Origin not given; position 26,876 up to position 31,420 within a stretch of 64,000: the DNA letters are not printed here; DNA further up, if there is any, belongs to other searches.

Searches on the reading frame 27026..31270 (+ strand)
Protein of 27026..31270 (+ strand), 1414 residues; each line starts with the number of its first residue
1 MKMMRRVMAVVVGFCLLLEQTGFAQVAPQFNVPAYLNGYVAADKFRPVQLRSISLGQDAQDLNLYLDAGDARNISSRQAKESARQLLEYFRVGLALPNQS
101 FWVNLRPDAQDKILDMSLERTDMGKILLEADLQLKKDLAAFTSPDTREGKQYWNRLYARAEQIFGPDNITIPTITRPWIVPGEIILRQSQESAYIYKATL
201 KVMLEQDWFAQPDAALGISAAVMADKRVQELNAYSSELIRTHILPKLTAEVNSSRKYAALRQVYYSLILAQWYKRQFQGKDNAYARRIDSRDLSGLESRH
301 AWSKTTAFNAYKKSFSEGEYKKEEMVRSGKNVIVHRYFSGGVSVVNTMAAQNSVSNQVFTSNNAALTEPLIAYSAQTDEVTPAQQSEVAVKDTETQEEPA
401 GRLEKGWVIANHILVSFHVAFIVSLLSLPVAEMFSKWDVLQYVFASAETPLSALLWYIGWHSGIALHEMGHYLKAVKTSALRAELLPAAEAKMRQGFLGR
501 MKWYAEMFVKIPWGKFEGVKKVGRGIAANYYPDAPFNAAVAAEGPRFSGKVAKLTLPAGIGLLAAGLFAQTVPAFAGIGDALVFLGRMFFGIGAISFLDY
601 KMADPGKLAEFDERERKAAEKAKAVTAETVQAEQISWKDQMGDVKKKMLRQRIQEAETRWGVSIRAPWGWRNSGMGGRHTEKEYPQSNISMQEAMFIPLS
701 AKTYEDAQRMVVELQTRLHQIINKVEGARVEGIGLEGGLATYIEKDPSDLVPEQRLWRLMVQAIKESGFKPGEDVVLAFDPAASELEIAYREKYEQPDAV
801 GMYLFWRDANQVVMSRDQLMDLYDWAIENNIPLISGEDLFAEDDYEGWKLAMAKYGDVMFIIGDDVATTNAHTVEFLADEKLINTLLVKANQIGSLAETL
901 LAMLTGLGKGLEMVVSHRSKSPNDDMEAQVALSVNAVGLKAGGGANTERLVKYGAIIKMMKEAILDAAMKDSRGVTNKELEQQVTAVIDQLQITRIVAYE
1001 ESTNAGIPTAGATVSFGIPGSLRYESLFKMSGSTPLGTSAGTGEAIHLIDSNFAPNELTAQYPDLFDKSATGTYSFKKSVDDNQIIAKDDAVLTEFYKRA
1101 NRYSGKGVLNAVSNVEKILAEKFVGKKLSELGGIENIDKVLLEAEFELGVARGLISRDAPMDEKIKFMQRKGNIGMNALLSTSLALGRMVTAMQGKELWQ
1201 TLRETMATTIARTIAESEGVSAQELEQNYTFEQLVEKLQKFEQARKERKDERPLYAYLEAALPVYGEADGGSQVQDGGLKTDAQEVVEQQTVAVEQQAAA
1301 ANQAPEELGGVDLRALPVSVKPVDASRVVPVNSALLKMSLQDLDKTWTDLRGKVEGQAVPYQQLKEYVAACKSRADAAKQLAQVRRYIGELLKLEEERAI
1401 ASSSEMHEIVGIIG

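Call 36: search_protein_families(library=pfam, max_evalue=0.00001, proteins=[window:27026-31270:+])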
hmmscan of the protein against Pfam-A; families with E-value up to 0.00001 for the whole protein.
window:27026-31270:+ (1414 aa): 2 families
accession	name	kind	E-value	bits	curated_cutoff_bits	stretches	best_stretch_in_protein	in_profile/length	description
PF00113.28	Enolase_C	-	7.6e-48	163.7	21.5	1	686-962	19-280/296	Enolase, C-terminal TIM barrel domain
PF03952.21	Enolase_N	-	2.6e-08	34.5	35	0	1090-1143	52-93/131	Enolase, N-terminal domain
